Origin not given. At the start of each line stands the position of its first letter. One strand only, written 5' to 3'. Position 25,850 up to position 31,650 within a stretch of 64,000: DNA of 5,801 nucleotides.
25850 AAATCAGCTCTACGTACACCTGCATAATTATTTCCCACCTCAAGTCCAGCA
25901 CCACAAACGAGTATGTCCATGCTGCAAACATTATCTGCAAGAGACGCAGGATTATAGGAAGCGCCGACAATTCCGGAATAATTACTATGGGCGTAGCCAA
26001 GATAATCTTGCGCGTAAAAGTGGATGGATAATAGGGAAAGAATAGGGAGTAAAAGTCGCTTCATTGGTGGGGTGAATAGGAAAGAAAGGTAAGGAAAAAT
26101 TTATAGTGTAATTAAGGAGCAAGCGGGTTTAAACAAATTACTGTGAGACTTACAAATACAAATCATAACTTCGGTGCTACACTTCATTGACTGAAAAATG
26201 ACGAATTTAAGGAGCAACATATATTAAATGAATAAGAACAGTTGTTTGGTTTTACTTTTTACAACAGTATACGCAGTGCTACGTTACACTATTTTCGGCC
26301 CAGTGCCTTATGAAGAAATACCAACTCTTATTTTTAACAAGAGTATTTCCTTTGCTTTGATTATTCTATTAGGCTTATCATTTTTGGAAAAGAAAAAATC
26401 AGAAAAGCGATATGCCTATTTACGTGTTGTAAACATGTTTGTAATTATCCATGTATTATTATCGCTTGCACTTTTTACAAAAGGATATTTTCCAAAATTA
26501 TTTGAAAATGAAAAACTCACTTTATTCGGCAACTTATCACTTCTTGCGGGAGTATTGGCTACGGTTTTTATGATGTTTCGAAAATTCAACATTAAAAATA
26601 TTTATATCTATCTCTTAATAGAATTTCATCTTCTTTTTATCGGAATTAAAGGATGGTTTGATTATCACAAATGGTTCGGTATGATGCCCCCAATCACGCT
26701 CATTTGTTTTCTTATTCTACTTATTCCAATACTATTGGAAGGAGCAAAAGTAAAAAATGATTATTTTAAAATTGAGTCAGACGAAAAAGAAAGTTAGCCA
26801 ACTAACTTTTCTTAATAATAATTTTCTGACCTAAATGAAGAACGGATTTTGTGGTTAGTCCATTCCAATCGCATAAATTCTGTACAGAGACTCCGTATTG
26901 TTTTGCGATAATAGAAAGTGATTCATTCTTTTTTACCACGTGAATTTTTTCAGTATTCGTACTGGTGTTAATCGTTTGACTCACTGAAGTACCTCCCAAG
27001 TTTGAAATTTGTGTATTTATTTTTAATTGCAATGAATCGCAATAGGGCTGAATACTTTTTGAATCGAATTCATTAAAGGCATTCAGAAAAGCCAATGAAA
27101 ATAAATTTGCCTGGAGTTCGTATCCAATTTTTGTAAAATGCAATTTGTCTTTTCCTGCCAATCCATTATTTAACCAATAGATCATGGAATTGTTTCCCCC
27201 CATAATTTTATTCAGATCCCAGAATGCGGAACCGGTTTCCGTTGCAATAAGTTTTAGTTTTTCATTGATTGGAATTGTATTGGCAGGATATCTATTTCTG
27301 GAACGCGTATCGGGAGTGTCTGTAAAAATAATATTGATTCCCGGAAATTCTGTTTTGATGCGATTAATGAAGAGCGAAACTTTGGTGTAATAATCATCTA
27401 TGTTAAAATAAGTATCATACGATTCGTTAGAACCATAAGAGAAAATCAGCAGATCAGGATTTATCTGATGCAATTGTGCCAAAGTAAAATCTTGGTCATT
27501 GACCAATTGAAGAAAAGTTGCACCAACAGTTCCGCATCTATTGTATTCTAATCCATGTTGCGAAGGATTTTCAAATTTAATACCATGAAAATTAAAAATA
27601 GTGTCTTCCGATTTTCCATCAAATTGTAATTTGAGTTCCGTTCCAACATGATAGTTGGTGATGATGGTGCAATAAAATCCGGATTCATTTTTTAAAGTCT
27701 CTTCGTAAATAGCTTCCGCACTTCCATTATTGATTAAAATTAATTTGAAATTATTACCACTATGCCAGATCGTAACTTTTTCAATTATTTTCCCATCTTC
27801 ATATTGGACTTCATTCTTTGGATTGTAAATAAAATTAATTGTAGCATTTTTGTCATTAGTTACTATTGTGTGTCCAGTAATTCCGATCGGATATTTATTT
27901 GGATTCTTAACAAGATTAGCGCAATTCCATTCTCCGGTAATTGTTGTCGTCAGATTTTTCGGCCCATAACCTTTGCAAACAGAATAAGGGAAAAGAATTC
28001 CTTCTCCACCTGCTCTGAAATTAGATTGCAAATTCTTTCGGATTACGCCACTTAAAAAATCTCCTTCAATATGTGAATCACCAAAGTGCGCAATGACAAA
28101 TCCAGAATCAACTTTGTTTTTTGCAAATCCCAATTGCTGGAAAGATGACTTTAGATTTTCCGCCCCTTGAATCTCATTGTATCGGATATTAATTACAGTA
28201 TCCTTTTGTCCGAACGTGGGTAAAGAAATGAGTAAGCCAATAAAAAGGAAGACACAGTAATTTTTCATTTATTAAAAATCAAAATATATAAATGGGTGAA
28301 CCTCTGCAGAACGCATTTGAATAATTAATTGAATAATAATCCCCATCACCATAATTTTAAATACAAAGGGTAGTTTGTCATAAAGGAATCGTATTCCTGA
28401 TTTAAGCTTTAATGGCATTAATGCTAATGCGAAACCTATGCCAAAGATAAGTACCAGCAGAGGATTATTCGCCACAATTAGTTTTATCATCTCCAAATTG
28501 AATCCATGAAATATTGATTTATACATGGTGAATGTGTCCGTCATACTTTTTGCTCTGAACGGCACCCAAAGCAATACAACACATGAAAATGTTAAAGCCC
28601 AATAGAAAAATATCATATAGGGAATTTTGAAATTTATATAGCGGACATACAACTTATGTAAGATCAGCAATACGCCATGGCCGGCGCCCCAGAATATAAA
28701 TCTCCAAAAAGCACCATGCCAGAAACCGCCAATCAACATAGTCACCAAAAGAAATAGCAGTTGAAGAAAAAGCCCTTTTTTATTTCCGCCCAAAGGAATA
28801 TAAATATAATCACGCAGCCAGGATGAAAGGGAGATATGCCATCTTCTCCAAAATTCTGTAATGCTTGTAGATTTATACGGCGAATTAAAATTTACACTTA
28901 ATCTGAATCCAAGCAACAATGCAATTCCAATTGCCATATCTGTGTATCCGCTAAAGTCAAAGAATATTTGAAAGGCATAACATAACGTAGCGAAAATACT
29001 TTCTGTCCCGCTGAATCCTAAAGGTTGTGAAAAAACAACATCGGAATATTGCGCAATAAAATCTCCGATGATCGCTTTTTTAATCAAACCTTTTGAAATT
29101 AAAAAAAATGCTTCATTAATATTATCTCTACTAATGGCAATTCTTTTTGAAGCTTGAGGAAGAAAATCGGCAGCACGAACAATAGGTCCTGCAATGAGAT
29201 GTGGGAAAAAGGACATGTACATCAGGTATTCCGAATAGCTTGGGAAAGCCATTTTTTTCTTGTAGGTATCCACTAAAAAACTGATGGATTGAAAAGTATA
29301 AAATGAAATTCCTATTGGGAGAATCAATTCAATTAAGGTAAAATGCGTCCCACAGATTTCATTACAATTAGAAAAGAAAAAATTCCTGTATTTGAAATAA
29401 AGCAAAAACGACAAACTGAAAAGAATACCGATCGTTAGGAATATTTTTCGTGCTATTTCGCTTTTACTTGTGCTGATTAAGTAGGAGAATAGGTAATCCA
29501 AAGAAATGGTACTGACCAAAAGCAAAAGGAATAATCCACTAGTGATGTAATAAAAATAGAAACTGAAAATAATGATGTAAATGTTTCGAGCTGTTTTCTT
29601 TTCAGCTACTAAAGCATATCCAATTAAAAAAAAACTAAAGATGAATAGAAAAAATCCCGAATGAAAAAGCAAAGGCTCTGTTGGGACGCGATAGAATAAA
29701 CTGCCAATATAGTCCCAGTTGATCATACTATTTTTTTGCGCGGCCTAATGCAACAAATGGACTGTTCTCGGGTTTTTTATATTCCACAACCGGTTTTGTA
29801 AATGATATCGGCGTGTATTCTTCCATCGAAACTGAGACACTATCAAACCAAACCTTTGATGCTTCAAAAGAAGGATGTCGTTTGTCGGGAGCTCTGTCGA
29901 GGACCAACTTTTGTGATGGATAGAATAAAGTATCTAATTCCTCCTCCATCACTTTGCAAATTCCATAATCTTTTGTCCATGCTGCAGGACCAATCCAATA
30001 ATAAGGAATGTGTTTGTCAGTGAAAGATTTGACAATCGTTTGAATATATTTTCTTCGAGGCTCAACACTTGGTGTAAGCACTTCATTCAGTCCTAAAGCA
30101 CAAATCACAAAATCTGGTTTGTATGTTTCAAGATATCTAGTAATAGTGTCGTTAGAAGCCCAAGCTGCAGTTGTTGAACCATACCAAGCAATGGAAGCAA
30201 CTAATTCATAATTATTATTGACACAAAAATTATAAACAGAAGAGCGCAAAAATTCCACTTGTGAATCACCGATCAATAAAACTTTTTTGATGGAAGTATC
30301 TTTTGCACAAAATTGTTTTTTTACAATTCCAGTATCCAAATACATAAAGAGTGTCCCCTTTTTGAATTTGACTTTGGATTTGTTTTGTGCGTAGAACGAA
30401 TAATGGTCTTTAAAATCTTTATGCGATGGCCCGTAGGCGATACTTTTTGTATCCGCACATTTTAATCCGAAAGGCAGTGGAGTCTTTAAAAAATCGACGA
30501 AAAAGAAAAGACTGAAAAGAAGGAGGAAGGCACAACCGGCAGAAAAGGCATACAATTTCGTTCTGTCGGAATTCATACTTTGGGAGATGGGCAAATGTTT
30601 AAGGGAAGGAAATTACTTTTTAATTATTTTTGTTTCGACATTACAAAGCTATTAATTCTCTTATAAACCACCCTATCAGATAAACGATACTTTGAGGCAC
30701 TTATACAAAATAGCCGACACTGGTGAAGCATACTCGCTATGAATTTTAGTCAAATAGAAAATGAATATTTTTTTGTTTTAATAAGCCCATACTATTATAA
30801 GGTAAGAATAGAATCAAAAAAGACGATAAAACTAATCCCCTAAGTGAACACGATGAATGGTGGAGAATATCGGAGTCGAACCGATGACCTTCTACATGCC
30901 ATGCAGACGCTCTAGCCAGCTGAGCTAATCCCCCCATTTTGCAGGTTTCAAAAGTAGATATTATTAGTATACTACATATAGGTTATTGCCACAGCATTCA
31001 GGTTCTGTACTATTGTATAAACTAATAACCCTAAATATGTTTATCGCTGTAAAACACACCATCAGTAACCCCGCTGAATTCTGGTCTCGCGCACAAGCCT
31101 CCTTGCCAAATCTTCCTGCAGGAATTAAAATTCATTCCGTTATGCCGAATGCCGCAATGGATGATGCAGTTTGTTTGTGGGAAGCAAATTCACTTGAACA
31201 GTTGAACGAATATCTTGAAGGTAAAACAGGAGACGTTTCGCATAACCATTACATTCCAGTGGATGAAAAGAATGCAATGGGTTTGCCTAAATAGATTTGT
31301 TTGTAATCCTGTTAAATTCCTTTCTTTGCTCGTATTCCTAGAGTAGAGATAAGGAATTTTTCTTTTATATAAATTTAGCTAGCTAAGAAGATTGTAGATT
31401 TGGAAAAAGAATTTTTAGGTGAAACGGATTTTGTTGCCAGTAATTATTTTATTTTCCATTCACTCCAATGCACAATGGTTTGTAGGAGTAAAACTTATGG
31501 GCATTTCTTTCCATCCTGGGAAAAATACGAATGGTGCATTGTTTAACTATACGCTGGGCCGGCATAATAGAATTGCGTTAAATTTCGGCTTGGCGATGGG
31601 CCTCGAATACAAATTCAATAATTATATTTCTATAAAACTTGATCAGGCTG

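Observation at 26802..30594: MBOAT plus two SGNH proteins (one with LysM): candidate peptidoglycan or polysaccharide O-acetylation operon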

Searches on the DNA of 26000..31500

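Call 70: search_rna_families(source=window, start=26000, end=31500, threshold=evalue, max_evalue=1)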
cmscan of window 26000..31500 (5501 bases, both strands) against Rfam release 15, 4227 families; matches with E-value up to 1: 1.
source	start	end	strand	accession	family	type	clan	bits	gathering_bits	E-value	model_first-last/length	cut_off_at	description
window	30861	30934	-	RF00005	tRNA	Gene; tRNA;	CL00001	58.6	29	3.7e-11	1-71/71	no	tRNA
